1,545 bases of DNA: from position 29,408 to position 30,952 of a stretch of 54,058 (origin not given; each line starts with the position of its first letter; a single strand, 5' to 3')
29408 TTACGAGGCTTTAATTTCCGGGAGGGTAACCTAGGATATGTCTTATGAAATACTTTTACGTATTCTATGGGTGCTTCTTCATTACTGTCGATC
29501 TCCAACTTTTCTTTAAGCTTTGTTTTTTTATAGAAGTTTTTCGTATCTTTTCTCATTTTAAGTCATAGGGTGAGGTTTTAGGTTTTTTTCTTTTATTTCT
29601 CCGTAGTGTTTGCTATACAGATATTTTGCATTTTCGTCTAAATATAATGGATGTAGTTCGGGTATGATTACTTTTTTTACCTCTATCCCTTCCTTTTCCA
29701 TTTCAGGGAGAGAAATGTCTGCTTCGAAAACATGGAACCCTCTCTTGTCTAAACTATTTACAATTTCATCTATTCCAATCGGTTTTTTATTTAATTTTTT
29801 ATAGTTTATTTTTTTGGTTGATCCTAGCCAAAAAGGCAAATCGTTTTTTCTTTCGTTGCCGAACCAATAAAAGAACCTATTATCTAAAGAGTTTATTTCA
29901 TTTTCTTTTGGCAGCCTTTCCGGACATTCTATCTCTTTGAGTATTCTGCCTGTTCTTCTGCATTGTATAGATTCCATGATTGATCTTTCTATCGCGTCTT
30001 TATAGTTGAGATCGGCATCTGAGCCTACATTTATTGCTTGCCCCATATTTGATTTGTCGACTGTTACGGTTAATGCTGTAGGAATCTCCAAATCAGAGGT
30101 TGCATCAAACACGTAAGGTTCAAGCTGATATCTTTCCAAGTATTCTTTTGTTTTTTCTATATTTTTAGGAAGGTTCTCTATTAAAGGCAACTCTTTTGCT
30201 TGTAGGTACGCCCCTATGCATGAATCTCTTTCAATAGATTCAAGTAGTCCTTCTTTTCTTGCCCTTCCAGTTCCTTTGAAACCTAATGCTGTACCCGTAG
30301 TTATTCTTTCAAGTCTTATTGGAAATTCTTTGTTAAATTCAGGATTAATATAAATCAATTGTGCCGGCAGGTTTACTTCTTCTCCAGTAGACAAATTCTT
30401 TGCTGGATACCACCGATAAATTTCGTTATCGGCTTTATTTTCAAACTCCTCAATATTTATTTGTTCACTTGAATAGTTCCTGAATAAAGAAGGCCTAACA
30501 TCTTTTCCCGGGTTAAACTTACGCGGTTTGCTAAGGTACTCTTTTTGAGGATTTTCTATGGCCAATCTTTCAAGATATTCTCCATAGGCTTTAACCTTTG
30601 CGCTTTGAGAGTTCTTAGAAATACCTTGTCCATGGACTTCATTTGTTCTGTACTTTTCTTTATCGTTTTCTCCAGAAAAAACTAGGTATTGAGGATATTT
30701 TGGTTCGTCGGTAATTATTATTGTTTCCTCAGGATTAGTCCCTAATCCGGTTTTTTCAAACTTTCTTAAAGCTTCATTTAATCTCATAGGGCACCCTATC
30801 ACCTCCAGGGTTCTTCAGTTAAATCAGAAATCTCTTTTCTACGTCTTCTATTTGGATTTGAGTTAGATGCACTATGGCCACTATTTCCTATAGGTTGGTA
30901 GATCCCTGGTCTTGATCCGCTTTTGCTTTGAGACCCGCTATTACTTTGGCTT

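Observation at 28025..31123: Compact YcaO + SagB-dehydrogenase + HExxH-protease operon with no recognisable cyclodehydratase partner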

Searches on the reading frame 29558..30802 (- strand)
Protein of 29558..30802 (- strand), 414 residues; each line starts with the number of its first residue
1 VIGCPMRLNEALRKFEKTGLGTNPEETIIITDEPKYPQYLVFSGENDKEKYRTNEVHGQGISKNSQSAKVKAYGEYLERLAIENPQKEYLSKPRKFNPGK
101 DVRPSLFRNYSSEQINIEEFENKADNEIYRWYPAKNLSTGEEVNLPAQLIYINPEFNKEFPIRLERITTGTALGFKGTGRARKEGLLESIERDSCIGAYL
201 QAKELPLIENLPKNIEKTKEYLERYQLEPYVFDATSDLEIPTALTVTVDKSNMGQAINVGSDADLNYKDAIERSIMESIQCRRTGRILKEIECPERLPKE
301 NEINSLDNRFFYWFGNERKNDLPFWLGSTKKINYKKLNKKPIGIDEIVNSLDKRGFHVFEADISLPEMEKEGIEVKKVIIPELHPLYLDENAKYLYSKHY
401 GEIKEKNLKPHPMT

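Call 3: search_protein_families(library=pfam, proteins=[window:29558-30802:-], max_evalue=0.1)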
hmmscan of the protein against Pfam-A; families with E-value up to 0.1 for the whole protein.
window:29558-30802:- (414 aa): 1 family
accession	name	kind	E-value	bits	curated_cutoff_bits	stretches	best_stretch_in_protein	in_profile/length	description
PF02624.21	YcaO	-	5.7e-40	138.1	25.7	1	60-384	2-325/325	YcaO cyclodehydratase, ATP-ad Mg2+-binding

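Call 4: search_protein_families(library=ncbifam, proteins=[window:29558-30802:-], max_evalue=0.1)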
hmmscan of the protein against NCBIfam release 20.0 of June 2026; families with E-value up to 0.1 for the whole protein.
window:29558-30802:- (414 aa): 3 families
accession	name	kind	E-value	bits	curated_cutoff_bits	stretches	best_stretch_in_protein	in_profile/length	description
TIGR03604.1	TOMM_cyclo_SagD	subfamily_domain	2.9e-40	138.3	219.25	1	60-413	3-376/377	thiazole/oxazole-forming peptide maturase, SagD family component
TIGR03266.1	methan_mark_1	equivalog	2.2e-14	53.2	365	1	60-391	57-370/376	YcaO-related McrA-glycine thioamidation protein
TIGR00702.1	TIGR00702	domain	1.2e-11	44.4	75.65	1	60-284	53-271/377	YcaO-type kinase domain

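Call 8: find_homologous_proteins(query=window:29558-30802:-, max_evalue=0.00001)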
Query window:29558-30802:- (414 aa): 127 proteins with E <= 0.00001 among 6419 candidates; the best 120 are listed.
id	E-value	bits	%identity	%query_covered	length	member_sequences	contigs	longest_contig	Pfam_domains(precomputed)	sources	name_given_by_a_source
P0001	4.1e-272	920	100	99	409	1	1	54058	PF02624.22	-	-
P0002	2.2e-125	437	50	97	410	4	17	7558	PF02624.22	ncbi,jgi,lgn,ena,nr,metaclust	ncbi:hypothetical protein HOD20_04265 [archaeon]|jgi:thiazole/oxazole-forming peptide maturase SagD 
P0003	4.1e-120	420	50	98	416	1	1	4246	PF02624.22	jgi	-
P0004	8.7e-119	415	51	99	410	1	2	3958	PF02624.22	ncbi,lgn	-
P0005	5.5e-118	413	49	99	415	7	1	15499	PF02624.22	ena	-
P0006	8.3e-118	412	48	99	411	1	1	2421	PF02624.22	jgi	jgi:ribosomal protein S12 methylthiotransferase accessory factor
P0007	1.5e-117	411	48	99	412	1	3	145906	PF02624.22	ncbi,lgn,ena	-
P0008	2.2e-117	411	46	99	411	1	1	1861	PF02624.22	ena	-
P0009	1.8e-115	404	48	99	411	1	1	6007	PF02624.22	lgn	-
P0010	7.3e-115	402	49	99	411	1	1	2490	PF02624.22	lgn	-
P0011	2.1e-114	401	47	99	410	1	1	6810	PF02624.22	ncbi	-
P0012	5.1e-114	400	47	99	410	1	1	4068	PF02624.22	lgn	-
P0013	6.0e-114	399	48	97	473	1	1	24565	PF02624.22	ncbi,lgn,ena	-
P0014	1.2e-113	398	46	99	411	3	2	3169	PF02624.22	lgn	-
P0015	2.9e-113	397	48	97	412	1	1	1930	PF02624.22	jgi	jgi:thiazole/oxazole-forming peptide maturase SagD family component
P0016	5.1e-113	396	47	98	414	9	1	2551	PF02624.22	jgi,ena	-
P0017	9.0e-113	395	49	98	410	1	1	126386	PF02624.22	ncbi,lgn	ncbi:MAG: YcaO-like family protein [Candidatus Pacearchaeota archaeon]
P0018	2.9e-111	391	47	99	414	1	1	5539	PF02624.22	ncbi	-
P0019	3.8e-111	390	48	99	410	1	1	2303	PF02624.22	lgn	-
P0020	1.8e-110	388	49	98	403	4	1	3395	PF02624.22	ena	-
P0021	2.1e-110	388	48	99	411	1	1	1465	PF02624.22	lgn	-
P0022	7.0e-110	386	47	98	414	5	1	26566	PF02624.22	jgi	-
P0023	7.8e-110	386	46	98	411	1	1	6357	PF02624.22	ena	-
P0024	9.1e-110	386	45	98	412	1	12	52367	PF02624.22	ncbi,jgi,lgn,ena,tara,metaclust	jgi:thiazole/oxazole-forming peptide maturase SagD family component|tara:strand:+ start:20830 stop:2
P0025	1.0e-109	385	46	98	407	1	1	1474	PF02624.22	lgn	-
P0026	5.0e-109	383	47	99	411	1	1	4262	PF02624.22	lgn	-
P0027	8.5e-109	382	46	99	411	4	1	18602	PF02624.22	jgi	jgi:thiazole/oxazole-forming peptide maturase SagD family component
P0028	5.3e-108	380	46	99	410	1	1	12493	PF02624.22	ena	-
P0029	6.5e-108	379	46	98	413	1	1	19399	PF02624.22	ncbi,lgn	ncbi:MAG: YcaO-like family protein [Candidatus Pacearchaeota archaeon]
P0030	8.1e-108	379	47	98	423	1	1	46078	PF02624.22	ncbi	-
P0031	1.1e-107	379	46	99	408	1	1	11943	PF02624.22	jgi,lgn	-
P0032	4.6e-107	377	45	99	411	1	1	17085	PF02624.22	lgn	-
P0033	4.7e-107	377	46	99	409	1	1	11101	PF02624.22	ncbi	-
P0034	8.5e-107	376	45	99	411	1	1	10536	PF02624.22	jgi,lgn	jgi:thiazole/oxazole-forming peptide maturase SagD family component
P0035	3.5e-106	374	44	99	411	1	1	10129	PF02624.22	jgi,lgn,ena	-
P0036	8.0e-106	373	42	97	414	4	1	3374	PF02624.22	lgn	-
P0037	9.9e-106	372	45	98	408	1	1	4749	PF02624.22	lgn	-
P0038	1.2e-105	372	45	96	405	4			PF02624.22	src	-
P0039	3.3e-105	371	44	93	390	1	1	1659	PF02624.22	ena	-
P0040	9.8e-105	369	46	96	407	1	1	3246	PF02624.22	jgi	jgi:ribosomal protein S12 methylthiotransferase accessory factor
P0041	1.9e-104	368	43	98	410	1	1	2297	PF02624.22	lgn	-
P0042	6.4e-104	366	44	98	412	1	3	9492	PF02624.22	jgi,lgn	-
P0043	6.8e-104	366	47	99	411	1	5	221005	PF02624.22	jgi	jgi:thiazole/oxazole-forming peptide maturase SagD family component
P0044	1.2e-103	365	44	99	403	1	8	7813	PF02624.22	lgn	-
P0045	2.9e-103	364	44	98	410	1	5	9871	PF02624.22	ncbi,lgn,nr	ncbi:YcaO-like family protein [Candidatus Woesearchaeota archaeon]|nr:YcaO-like family protein [Cand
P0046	3.4e-103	364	44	99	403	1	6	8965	PF02624.22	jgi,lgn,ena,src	-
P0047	5.5e-103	363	42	99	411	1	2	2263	PF02624.22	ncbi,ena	-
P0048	2.2e-102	361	45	96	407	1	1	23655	PF02624.22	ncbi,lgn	-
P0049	2.5e-102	361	44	96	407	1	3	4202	PF02624.22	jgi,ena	jgi:ribosomal protein S12 methylthiotransferase accessory factor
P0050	1.5e-101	359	45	97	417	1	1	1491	PF02624.22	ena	-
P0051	2.9e-101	358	44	99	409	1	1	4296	PF02624.22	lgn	-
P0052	3.4e-101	357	45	99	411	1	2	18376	PF02624.22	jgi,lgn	jgi:ribosomal protein S12 methylthiotransferase accessory factor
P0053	4.0e-101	357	44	96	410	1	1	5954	PF02624.22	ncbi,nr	ncbi:MAG: YcaO-like family protein [Candidatus Aenigmarchaeota archaeon]|nr:YcaO-like family protein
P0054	1.3e-100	355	46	94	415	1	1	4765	PF02624.22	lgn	-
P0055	2.0e-100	355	45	96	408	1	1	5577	PF02624.22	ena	-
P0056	8.1e-100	353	44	96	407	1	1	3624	PF02624.22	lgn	-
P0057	7.1e-99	350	43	99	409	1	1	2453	PF02624.22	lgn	-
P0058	7.4e-99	350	44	98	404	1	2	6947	PF02624.22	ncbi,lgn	-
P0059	9.5e-99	349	41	99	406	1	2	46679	PF02624.22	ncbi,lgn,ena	-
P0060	1.0e-98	349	45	96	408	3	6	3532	PF02624.22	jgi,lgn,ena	-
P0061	1.9e-98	348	45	93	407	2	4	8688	PF02624.22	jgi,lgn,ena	-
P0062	2.1e-98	348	43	96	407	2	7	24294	PF02624.22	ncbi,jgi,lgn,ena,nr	ncbi:MAG TPA: YcaO-like family protein [Candidatus Nanoarchaeia archaeon]|nr:YcaO-like family protei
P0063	3.4e-98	347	44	99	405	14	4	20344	PF02624.22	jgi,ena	-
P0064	4.2e-98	347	45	96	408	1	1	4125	PF02624.22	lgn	-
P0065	7.9e-98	346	44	99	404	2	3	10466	PF02624.22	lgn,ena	-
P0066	2.9e-97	344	44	98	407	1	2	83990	PF02624.22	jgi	-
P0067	2.1e-96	342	42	98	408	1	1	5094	PF02624.22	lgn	-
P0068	6.9e-96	340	39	99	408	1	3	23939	PF02624.22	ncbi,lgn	-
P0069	8.9e-96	340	43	98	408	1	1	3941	PF02624.22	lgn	-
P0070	1.2e-95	339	42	97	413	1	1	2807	PF02624.22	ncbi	-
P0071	4.5e-95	337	45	98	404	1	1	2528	PF02624.22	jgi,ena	-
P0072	9.5e-95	336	44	98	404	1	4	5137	PF02624.22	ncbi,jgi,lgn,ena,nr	ncbi:YcaO-like family protein [Patescibacteria group bacterium]|nr:YcaO-like family protein [Patesci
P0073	1.4e-94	336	43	96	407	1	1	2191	PF02624.22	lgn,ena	-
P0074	2.5e-94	335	42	96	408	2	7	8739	PF02624.22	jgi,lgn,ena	-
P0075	6.2e-94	333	44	98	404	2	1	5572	PF02624.22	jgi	-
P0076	8.1e-94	333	41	96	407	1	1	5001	PF02624.22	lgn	-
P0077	9.3e-94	333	40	98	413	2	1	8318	PF02624.22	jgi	-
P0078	1.4e-93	332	41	99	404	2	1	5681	PF02624.22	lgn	-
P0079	3.6e-93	331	42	98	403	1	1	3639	PF02624.22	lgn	-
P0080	6.0e-93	330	42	99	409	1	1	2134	PF02624.22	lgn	-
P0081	6.2e-93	330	42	96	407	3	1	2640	PF02624.22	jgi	jgi:ribosomal protein S12 methylthiotransferase accessory factor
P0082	6.5e-93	330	49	82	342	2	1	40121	PF02624.22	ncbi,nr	ncbi:MAG: YcaO-like family protein, partial [Nanoarchaeota archaeon]|nr:YcaO-like family protein [Na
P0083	1.9e-92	329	42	98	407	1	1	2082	PF02624.22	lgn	-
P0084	2.0e-92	329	42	95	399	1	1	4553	PF02624.22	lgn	-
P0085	3.0e-92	328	45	96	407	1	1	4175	PF02624.22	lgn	-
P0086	3.1e-92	328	45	97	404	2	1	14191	PF02624.22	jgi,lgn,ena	-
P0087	4.7e-92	327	43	96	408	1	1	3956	PF02624.22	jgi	-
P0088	1.1e-91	326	41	99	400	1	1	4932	PF02624.22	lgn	-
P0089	1.2e-91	326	44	85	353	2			PF02624.22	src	-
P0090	1.8e-91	325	41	99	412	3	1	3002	PF02624.22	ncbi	-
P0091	2.6e-90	322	44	97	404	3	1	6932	PF02624.22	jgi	-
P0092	7.8e-90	320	41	99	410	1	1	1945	PF02624.22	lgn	-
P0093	2.8e-89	318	43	97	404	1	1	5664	PF02624.22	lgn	-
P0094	1.5e-88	316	40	97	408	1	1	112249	PF02624.22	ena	-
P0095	5.4e-88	314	41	96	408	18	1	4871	PF02624.22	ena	-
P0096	1.3e-87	313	42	99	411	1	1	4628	PF02624.22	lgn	-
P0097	8.5e-87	310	39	99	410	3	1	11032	PF02624.22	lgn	-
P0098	4.9e-86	307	40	97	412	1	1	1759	PF02624.22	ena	-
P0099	1.6e-85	306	46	79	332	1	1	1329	PF02624.22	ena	-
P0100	1.6e-85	306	39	99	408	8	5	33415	PF02624.22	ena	-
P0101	6.5e-85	304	43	93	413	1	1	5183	PF02624.22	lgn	-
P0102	6.0e-84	301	40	93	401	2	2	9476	PF02624.22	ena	-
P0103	1.8e-83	299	39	96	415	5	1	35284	PF02624.22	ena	-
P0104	5.6e-83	297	38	99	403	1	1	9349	PF02624.22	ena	-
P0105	2.6e-81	292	38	96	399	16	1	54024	PF02624.22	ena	-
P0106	2.0e-80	289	42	99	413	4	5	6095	PF02624.22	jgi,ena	-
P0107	1.2e-79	286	42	85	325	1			PF02624.22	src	-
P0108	3.5e-78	282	36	99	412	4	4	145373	PF02624.22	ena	-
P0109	7.7e-74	267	40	99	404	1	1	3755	PF02624.22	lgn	-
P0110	3.5e-73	265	37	99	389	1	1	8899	PF02624.22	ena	-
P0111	4.5e-69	252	38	98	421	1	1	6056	PF02624.22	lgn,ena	-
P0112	1.3e-68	250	48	58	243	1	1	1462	PF02624.22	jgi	-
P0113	2.5e-63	233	44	65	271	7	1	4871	PF02624.22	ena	-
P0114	1.4e-59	220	35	95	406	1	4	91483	PF02624.22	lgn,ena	-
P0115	6.9e-59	218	33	99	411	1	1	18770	PF02624.22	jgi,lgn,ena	-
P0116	9.1e-56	208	33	98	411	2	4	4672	PF02624.22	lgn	-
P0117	4.7e-50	189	39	64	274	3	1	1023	PF02624.22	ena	-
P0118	7.5e-49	185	32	99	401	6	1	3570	PF02624.22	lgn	-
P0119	1.3e-48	184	32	95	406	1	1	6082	PF02624.22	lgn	-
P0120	1.7e-47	180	31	99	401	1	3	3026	PF02624.22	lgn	-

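Call 9: find_encoding_contigs(protein=window:29558-30802:-, flank=10000, max_places=6)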
Protein window:29558-30802:- (414 aa): no gene with exactly this product is on record in the collection.

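Call 10: find_encoding_contigs(protein=P0001, flank=10000, max_places=2)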
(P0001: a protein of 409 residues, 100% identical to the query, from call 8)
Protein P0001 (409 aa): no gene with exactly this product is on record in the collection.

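Call 11: find_encoding_contigs(protein=P0017, flank=8000, max_places=2)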
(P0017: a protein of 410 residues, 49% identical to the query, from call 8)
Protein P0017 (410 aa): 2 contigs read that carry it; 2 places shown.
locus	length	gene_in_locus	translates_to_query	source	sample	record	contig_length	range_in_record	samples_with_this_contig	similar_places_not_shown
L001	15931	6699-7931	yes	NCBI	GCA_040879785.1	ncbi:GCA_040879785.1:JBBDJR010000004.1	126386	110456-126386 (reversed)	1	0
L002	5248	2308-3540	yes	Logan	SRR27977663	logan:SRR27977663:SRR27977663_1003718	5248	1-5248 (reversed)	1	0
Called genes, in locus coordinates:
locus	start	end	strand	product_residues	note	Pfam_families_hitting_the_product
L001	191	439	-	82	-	PF01797:Y1_Tnp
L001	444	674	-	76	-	-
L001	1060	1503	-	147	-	PF00293:NUDIX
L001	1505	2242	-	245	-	PF18765:Polbeta (faint)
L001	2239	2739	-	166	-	PF00293:NUDIX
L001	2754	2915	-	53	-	-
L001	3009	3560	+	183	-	-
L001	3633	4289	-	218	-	-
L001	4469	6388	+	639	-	-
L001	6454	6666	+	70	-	-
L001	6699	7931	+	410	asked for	PF02624:YcaO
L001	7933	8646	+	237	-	PF00881:Nitroreductase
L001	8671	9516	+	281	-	PF10026:DUF2268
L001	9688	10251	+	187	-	-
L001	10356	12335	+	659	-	PF18962:Por_Secre_tail (weak)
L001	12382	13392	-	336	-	PF00899:ThiF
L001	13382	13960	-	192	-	-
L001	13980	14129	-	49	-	-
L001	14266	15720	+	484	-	-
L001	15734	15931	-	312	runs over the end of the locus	PF02661:Fic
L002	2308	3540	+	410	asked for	PF02624:YcaO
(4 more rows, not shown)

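Call 12: find_encoding_contigs(protein=P0043, flank=8000, max_places=2)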
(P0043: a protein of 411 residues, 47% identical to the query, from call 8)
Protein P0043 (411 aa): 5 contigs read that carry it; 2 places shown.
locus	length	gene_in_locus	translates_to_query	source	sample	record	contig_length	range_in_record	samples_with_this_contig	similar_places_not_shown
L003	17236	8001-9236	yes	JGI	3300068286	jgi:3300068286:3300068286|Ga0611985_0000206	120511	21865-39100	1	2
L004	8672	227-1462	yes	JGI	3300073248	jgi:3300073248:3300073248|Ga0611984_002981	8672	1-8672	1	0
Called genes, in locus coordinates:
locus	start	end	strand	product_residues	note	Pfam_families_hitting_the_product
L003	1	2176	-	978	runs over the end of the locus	PF00801:PKD, PF18911:PKD_4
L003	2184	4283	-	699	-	PF13385:Laminin_G_3, PF13948:DUF4215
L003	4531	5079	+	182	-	PF08308:PEGA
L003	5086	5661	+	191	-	PF08308:PEGA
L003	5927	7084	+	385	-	PF00152:tRNA-synt_2, PF01409:tRNA-synt_2d (weak), PF13393:tRNA-synt_His, PF00587:tRNA-synt_2b, PF03129:HGTP_anticodon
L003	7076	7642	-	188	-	PF00300:His_Phos_1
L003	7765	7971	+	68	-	-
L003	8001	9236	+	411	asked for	PF02624:YcaO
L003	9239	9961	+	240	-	PF00881:Nitroreductase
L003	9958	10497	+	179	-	-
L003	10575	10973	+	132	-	-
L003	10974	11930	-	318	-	-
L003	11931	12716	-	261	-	-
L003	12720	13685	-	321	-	PF00482:T2SSF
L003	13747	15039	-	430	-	PF00482:T2SSF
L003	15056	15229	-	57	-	-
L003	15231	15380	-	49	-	-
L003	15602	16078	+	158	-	-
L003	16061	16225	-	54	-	-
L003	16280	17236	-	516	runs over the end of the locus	PF00437:T2SSE, PF27713:UCP018868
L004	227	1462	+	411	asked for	PF02624:YcaO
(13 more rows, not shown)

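Call 23: find_related_loci(query=A1, collection=genome_contigs, flank=10000)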
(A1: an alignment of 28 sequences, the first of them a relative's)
Query A1 (409 aa) in genome_contigs; peptide patterns used: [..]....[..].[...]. (x = any residue, [..] = any of these).
71 stretches matched a pattern; 32 encode a relative of the query (tblastn E <= 1e-3); 32 distinct loci.
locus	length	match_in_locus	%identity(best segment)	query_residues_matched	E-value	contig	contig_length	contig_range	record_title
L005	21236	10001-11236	48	1-409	2e-124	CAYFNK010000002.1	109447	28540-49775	MAG TPA_asm: Candidatus Woesearchaeota archaeon isolate ERP019367_co1_17 genome assembly, contig: NODE_247_length_109447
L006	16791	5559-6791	49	1-409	2e-123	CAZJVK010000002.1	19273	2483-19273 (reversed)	MAG TPA_asm: uncultured Candidatus Saccharibacteria bacterium isolate binchicken_co181_162 genome assembly, contig: NODE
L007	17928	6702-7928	49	3-409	8e-118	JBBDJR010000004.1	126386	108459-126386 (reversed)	MAG: Candidatus Pacearchaeota archaeon isolate LejiaA_36_51 Lejia_A_245_length_126386_cov_31, whole genome shotgun seque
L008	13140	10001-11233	47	1-409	4e-116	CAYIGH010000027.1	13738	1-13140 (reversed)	MAG TPA_asm: Candidatus Woesearchaeota archaeon isolate ERP119705_co24_289 genome assembly, contig: NODE_5635_length_137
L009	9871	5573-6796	44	4-409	2e-111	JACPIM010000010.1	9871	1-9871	MAG: Candidatus Woesearchaeota archaeon isolate NC_groundwater_440_Ag_B-0.1um_30_18 GD18-4_B1_scaffold_631923, whole gen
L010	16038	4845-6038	45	12-409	7e-110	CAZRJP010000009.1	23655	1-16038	MAG TPA_asm: Candidatus Woesearchaeota archaeon isolate SRP141376_co1_55 genome assembly, contig: NODE_4684_length_23655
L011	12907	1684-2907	39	1-409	2e-106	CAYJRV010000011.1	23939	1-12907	MAG TPA_asm: uncultured archaeon isolate ERP125453_co1_230 genome assembly, contig: NODE_1942_length_23939_cov_14.664420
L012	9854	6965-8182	41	1-409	1e-104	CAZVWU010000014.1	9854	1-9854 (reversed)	MAG TPA_asm: uncultured archaeon isolate SRP178908_co1_337 genome assembly, contig: NODE_5264_length_9854_cov_17.334626,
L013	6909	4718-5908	43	13-409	1e-103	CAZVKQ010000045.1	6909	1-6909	MAG TPA_asm: Candidatus Woesearchaeota archaeon isolate SRP269290_co4_219 genome assembly, contig: NODE_10740_length_690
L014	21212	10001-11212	41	1-409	2e-99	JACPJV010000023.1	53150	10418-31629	MAG: Candidatus Aenigmatarchaeota archaeon isolate NC_groundwater_477_Ag_S-0.1um_46_11 S35_SO-1_scaffold_407308, whole g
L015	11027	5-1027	49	72-409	7e-99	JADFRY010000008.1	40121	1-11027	MAG: Nanoarchaeota archaeon isolate B8T1B11 B8T1B11_NODE151, whole genome shotgun sequence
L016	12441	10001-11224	39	1-409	1e-93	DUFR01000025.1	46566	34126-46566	MAG TPA_asm: Candidatus Aenigmatarchaeota archaeon isolate UBA10154 contig_27633, whole genome shotgun sequence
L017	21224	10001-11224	38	1-409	3e-91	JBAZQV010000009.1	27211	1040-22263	MAG: Candidatus Aenigmatarchaeota archaeon isolate SO_2017_SWC_7 scaffold_1505_c1_LP-4_2017, whole genome shotgun sequen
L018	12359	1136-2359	40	3-409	4e-91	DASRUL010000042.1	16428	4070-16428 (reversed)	MAG TPA_asm: Candidatus Nanoarchaeia archaeon isolate SMAG_U8021 k141_2006470, whole genome shotgun sequence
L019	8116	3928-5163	33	6-409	1e-67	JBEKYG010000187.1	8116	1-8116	MAG: Acidobacteriota bacterium isolate SPRUCE 66 SPRUCE_66_187, whole genome shotgun sequence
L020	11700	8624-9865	34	1-408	2e-64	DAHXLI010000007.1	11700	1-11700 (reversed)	MAG TPA_asm: Candidatus Parvarchaeota archaeon isolate clean1593 k141_206295, whole genome shotgun sequence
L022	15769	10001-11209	34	1-408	1e-60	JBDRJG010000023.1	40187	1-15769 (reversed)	MAG: Candidatus Iainarchaeum archaeon isolate MEGAHIT-group-1.632 k141_3899559, whole genome shotgun sequence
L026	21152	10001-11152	32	19-409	2e-57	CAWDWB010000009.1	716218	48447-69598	MAG: uncultured Acidobacteriota bacterium isolate MFD05684.bin.3.152 genome assembly, contig: contig_71386, whole genome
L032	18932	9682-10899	31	3-401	7e-42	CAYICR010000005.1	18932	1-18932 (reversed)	MAG TPA_asm: uncultured Gammaproteobacteria bacterium isolate ERP119705_co18_657 genome assembly, contig: NODE_3491_leng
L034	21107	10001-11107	30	33-389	3e-37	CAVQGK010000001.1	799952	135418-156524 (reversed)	MAG: uncultured Chloroflexia bacterium isolate MFD05502.bin.2.92 genome assembly, contig: contig_21839, whole genome sho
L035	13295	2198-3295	30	27-390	3e-36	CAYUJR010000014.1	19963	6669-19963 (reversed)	MAG TPA_asm: uncultured Gammaproteobacteria bacterium isolate SRP090828_co2_75 genome assembly, contig: NODE_926_length_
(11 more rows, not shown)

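Call 36: search_solved_structures(query=A1, max_evalue=0.01)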
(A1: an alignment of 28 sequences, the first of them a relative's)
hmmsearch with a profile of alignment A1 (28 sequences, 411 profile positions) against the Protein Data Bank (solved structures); distinct sequences matched with E-value up to 0.01: 6.
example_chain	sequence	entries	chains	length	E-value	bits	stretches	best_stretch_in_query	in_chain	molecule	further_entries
7u58_A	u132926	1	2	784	2.3e-19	72.5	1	32-392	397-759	MusD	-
6pe3_A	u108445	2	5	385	1.7e-17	66.4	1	10-379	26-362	Uncharacterized protein MJ1094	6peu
4bs9_A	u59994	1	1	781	3.5e-16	62.1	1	51-277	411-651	TRUD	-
4v1t_A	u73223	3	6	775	2e-15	59.6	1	46-277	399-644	LYND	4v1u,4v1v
6gos_D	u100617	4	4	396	1.1e-09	40.6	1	66-378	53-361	Microcin B17-processing protein McbD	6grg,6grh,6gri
6ci7_A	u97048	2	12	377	1.5e-06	30.4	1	122-220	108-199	YcaO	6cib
